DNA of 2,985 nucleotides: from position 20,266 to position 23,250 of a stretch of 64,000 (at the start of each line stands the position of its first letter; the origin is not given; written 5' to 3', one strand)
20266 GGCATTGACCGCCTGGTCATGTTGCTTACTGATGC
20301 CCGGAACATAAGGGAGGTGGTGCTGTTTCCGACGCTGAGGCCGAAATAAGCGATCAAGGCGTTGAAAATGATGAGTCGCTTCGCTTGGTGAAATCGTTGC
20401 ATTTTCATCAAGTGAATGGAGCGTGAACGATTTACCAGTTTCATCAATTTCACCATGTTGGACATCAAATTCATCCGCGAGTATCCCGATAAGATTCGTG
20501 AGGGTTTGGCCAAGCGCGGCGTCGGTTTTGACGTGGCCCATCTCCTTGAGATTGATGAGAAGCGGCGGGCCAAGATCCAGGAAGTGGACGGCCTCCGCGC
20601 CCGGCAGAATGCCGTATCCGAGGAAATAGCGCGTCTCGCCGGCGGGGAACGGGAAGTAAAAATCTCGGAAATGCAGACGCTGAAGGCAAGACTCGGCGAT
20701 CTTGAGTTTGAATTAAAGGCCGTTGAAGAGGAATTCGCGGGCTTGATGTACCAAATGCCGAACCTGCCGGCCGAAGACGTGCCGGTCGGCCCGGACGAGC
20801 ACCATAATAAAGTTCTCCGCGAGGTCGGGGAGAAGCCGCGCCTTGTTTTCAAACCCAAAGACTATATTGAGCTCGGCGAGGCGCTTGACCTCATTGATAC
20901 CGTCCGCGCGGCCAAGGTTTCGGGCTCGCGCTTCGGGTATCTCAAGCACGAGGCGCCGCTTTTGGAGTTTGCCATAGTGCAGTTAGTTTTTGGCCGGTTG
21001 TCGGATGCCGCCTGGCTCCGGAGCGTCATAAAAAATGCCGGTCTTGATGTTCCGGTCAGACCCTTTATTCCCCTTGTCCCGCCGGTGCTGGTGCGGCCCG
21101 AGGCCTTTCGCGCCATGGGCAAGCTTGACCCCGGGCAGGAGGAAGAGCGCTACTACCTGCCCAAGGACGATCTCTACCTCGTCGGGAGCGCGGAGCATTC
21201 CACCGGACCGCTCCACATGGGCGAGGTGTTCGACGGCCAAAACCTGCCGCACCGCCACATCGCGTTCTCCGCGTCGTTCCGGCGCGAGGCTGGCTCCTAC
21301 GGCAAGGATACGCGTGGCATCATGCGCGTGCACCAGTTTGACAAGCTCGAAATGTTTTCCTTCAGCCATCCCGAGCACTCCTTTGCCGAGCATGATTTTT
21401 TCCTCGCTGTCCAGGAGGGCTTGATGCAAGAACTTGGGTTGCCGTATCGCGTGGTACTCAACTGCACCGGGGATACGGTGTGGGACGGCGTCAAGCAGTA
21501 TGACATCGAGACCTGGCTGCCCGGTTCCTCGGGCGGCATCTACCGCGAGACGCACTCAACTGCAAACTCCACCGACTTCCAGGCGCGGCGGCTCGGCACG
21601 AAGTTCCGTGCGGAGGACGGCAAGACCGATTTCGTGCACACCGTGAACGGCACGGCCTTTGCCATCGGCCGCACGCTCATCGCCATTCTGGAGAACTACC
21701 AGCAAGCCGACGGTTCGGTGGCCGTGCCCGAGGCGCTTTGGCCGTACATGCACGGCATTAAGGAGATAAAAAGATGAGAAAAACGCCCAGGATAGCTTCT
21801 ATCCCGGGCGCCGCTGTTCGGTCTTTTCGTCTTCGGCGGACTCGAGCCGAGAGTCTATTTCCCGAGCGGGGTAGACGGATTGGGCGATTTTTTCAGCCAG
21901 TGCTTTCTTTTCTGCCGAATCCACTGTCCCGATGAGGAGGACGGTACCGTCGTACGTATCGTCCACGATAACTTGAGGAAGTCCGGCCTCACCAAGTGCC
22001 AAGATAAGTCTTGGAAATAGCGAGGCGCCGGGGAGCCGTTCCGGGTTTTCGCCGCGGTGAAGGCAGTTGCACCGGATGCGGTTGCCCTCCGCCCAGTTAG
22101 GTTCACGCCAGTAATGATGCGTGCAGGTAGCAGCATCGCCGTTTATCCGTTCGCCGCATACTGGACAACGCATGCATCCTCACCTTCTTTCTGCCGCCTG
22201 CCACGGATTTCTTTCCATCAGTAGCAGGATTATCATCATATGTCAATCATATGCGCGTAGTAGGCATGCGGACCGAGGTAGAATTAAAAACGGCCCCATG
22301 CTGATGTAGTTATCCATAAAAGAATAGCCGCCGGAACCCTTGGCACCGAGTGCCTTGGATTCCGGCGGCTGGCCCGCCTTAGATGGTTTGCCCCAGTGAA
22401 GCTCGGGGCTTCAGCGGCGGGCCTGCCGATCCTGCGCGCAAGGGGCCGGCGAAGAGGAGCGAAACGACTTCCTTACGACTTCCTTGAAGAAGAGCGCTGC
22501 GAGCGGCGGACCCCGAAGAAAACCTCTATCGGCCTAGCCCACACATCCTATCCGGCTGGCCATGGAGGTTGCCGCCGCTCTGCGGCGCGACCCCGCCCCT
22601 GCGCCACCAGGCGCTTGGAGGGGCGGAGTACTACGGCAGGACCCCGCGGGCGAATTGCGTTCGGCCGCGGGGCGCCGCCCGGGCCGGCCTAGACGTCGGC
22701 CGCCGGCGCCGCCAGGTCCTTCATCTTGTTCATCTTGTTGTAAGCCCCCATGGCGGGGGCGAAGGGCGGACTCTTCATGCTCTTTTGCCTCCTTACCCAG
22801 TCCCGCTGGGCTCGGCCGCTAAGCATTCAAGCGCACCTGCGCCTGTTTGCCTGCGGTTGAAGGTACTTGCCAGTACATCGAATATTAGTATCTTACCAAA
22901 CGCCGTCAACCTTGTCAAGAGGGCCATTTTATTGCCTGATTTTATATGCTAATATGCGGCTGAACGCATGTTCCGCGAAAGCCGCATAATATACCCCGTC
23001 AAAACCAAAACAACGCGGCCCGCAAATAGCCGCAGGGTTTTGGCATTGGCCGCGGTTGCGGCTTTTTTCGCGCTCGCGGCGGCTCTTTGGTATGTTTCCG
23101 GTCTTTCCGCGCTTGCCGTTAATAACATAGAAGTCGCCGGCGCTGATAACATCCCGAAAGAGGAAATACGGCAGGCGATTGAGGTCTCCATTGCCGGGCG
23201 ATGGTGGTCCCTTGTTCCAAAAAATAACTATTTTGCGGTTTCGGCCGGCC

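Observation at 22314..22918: Orphan ~570-nt promoter-to-terminator unit with only a 29-codon ORF and a heavily structured GC-rich tail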

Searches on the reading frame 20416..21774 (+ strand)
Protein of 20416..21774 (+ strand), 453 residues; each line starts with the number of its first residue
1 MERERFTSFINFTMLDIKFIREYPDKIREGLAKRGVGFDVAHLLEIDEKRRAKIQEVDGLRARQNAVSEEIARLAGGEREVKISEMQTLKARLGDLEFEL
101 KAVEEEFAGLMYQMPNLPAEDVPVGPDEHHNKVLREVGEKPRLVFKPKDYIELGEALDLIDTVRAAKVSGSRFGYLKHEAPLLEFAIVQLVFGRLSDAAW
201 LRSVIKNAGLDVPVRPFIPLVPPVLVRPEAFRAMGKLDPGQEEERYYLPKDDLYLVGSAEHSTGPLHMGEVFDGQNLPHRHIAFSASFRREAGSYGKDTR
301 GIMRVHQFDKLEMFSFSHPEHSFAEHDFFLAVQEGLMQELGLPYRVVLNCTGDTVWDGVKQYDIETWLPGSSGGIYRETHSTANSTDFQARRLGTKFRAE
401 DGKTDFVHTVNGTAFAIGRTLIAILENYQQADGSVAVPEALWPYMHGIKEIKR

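Call 10: find_related_loci(query=window:20416-21774:+, collection=genome_contigs, flank=6000)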
Query window:20416-21774:+ (453 aa) in genome_contigs; peptide patterns used: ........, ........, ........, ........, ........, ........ (x = any residue, [..] = any of these).
600 stretches matched a pattern (row limit reached: there are more); 586 encode a relative of the query (tblastn E <= 1e-3); the best 80 are kept; 80 distinct loci.
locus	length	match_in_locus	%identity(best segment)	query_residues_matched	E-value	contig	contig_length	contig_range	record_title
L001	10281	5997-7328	60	6-451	5e-180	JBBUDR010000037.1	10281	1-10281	MAG: Patescibacteria group bacterium isolate H41-bin114_1 H41_bin114_1_000000000037, whole genome shotgun sequence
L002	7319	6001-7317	61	13-450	4e-179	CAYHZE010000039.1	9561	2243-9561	MAG TPA_asm: uncultured Candidatus Saccharibacteria bacterium isolate ERP119705_co17_184 genome assembly, contig: NODE_1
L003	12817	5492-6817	65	13-453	4e-178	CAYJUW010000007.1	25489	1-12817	MAG TPA_asm: uncultured Candidatus Saccharibacteria bacterium isolate ERP125453_co1_301 genome assembly, contig: NODE_17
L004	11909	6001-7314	57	14-453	2e-164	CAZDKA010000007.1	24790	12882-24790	MAG TPA_asm: uncultured Candidatus Saccharibacteria bacterium isolate SRP269290_co3_436 genome assembly, contig: NODE_19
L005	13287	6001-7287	57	14-441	3e-163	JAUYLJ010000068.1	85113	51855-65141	MAG: bacterium isolate C24_metabat.bin.3 C24_k141_849625, whole genome shotgun sequence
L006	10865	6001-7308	56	14-453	3e-149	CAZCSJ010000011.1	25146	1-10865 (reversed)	MAG TPA_asm: uncultured Candidatus Saccharibacteria bacterium isolate SRP178908_co1_167 genome assembly, contig: NODE_11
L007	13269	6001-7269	51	11-452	2e-147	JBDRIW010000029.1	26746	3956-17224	MAG: Candidatus Nealsonbacteria bacterium isolate MEGAHIT-group-1.605 k141_5570932, whole genome shotgun sequence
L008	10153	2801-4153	49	14-452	5e-144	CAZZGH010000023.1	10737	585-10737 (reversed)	MAG TPA_asm: uncultured Candidatus Saccharibacteria bacterium isolate binchicken_co38_350 genome assembly, contig: NODE_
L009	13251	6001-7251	50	12-452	6e-143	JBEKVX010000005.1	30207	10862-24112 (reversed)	MAG: Candidatus Staskawiczbacteria bacterium isolate SPRUCE 614 SPRUCE_614_5, whole genome shotgun sequence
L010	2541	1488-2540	61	14-369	5e-151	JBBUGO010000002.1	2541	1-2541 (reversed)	MAG: Patescibacteria group bacterium isolate H43-bin064_1 H43_bin064_1_000000000002, whole genome shotgun sequence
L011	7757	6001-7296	50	14-451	2e-142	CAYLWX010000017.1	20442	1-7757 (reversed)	MAG TPA_asm: uncultured Bdellovibrionales bacterium isolate SRP090828_co2_165 genome assembly, contig: NODE_896_length_2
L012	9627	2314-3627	50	12-453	5e-141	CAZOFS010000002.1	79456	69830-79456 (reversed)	MAG TPA_asm: uncultured Bdellovibrionales bacterium isolate SRP342105_co1_261 genome assembly, contig: NODE_385_length_7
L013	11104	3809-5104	51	10-453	1e-140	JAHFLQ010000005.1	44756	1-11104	MAG: bacterium isolate nzgw437 NODE_698_length_44757_cov_6.900013, whole genome shotgun sequence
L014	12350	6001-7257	52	14-452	5e-140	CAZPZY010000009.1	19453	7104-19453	MAG TPA_asm: uncultured Candidatus Saccharibacteria bacterium isolate binchicken_co184_55 genome assembly, contig: NODE_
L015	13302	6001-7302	51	13-453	4e-146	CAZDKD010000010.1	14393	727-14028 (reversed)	MAG TPA_asm: uncultured Candidatus Saccharibacteria bacterium isolate binchicken_co262_124 genome assembly, contig: NODE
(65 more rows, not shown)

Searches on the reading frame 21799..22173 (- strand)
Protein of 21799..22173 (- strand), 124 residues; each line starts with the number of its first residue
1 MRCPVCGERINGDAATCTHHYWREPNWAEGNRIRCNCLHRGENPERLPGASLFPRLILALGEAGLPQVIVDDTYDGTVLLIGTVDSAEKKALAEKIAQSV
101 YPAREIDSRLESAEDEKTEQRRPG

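Call 12: find_encoding_contigs(protein=window:21799-22173:-, flank=4000, max_places=10)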
Protein window:21799-22173:- (124 aa): 2 contigs read that carry it; 2 places shown.
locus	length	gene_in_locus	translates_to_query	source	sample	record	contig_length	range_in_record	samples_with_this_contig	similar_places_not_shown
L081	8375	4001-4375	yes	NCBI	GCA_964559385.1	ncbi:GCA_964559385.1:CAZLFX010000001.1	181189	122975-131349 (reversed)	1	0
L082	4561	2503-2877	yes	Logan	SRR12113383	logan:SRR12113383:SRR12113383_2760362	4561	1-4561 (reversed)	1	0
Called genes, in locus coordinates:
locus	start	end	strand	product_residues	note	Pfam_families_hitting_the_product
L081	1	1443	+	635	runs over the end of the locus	PF02366:PMT, PF13231:PMT_2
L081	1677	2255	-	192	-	PF20803:PaaX_M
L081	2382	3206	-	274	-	PF08478:POTRA_1 (faint)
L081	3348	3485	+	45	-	-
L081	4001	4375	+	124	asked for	PF04972:BON (weak)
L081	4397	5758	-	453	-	PF02403:Seryl_tRNA_N, PF00587:tRNA-synt_2b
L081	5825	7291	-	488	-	PF01336:tRNA_anti-codon, PF00152:tRNA-synt_2, PF01409:tRNA-synt_2d (faint)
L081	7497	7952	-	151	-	PF03449:GreA_GreB_N, PF01272:GreA_GreB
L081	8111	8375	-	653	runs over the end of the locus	PF03717:PBP_dimer, PF00905:Transpeptidase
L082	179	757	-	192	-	PF20803:PaaX_M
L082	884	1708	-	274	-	PF08478:POTRA_1 (faint)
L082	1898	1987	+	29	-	-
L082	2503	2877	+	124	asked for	PF04972:BON (weak)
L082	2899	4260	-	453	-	PF02403:Seryl_tRNA_N, PF00587:tRNA-synt_2b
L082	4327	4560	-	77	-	?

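Call 13: search_protein_families(library=pfam, proteins=[window:21799-22173:-], max_evalue=0.1)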
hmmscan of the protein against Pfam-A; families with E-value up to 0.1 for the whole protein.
window:21799-22173:- (124 aa): 2 families
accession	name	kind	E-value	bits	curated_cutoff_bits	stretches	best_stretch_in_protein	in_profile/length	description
PF04972.22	BON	-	9e-07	29.5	27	1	72-111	27-66/69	BON domain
PF13240.11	Zn_Ribbon_1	-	0.03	14.6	25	1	3-19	2-18/23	zinc-ribbon domain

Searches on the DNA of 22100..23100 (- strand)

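Call 4: search_rna_families(source=window, start=22100, end=23100, threshold=evalue, max_evalue=10, show_alignments=3)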
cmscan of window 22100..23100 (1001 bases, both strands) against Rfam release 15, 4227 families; matches with E-value up to 10: 8.
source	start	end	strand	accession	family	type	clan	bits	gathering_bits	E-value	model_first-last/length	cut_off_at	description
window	22739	22816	+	RF01002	mir-936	Gene; miRNA;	-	20.6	110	0.43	1-98/98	no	mir-936 microRNA precursor family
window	22977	23067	+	RF00078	MicA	Gene; sRNA;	-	18.8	41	4.1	1-75/75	no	MicA sRNA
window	22993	23056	-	RF03890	mir-B8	Gene; miRNA;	-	18.6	90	5.8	1-67/67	no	mir-B8 microRNA precursor family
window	22493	22589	-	RF01831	THF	Cis-reg; riboswitch;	-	18.2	36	0.95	1-99/99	no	THF (Tetrahydrofolate) riboswitch aptamer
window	22917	23069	+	RF02883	BcKCsr2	Gene; sRNA;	-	16.3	40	0.52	1-129/129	no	Burkholderia sRNA 2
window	23016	23075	+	RF04288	mir-9201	Gene; miRNA;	CL00147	14.8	95.5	6.6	1-81/81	no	mir-9201 microRNA precursor family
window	23015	23068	+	RF01394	isrK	Gene; sRNA;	-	14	50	3.1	1-77/77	no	isrK Hfq binding RNA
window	22591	22628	-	RF02487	GlsR24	Gene; snRNA; snoRNA; HACA-box;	-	11.8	100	4.9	102-141/147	no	Small nucleolar RNA GlsR24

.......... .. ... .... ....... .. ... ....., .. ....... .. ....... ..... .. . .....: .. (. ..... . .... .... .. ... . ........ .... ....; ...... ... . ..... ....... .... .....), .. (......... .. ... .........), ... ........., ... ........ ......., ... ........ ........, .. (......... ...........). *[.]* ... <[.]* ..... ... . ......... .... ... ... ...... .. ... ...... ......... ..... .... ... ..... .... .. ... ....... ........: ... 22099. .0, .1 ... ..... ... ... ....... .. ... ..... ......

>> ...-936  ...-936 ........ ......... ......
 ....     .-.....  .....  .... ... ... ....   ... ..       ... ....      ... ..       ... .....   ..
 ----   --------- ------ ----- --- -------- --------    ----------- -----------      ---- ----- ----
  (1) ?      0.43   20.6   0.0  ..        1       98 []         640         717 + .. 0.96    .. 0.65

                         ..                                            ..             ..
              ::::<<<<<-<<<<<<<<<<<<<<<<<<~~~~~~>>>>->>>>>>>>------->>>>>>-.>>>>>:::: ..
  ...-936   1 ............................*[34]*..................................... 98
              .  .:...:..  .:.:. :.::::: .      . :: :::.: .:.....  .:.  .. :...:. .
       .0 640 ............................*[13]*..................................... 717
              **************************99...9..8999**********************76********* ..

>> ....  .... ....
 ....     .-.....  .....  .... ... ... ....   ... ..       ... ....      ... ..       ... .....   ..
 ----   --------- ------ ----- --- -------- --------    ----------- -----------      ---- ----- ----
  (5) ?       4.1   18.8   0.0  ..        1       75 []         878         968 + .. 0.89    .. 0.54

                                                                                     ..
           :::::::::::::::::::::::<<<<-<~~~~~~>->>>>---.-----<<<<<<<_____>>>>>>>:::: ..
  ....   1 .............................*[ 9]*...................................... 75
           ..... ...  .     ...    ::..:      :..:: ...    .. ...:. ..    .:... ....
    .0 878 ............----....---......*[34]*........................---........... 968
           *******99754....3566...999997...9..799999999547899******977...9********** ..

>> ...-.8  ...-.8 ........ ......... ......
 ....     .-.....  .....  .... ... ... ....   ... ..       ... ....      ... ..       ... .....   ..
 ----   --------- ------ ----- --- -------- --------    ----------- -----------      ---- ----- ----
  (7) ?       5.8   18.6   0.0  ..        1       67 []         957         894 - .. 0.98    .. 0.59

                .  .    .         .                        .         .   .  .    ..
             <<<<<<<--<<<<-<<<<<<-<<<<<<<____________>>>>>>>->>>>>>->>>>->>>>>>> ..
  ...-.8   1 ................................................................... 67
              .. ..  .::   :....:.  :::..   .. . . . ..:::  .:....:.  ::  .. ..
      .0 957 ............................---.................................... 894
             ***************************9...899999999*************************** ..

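Call 50: search_dna_similar(query=window:22300-22930:-, collection=phages, mode=distant, max_evalue=0.01, max_rows=10)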
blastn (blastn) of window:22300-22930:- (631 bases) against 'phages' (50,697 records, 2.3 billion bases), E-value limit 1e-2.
No match.

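Call 51: search_dna_similar(query=window:22300-22930:-, collection=plasmids, mode=distant, max_evalue=0.01, max_rows=10)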
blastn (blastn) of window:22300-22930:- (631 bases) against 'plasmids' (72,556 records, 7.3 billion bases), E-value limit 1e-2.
No match.

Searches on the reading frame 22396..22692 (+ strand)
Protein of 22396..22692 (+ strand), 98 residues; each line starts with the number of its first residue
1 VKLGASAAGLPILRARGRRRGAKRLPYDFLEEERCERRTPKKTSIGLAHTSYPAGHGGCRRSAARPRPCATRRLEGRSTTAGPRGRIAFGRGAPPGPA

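Call 13: search_protein_families(library=pfam, proteins=[window:22396-22692:+], max_evalue=0.1)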
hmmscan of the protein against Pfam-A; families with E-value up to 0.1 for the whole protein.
window:22396-22692:+ (98 aa): 0 families

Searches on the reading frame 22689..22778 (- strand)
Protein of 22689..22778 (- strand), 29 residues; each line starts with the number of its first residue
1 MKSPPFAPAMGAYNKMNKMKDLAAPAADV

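Call 13: search_protein_families(library=pfam, proteins=[window:22689-22778:-], max_evalue=0.1)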
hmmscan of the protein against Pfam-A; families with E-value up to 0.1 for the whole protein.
window:22689-22778:- (29 aa): 0 families

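Call 60: search_protein_families(library=ncbifam, proteins=[window:22692-22778:-], max_evalue=1)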
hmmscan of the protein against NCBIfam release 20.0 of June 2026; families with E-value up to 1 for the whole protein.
seq(29 aa): 0 families

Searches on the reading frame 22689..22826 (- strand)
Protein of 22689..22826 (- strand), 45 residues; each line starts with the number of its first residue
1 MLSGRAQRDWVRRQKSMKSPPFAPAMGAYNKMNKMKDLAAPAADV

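Call 39: find_homologous_proteins(query=window:22692-22826:-, max_evalue=10)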
Query seq(45 aa) (45 aa): 1 proteins with E <= 10 among 1 candidates.
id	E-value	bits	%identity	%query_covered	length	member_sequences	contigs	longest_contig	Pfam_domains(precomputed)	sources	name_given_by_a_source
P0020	7.8e-10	55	100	64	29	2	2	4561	-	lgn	-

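Call 41: list_cluster_members(proteins=[P0020])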
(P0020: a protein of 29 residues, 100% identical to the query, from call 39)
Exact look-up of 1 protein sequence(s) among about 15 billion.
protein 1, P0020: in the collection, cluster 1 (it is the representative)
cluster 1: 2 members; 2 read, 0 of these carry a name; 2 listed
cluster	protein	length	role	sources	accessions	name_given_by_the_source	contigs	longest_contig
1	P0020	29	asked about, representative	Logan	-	-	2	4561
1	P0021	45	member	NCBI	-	-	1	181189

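Call 68: search_protein_representatives(protein=window:22689-22826:-)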
Query: 45 residues. Proteins with E-value up to 0.001 (for the whole library): 1; up to 1e-10: 0; up to 1e-30: 0. The best 1 are listed.
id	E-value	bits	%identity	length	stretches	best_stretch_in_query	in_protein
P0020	2.5e-10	55.0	100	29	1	17-45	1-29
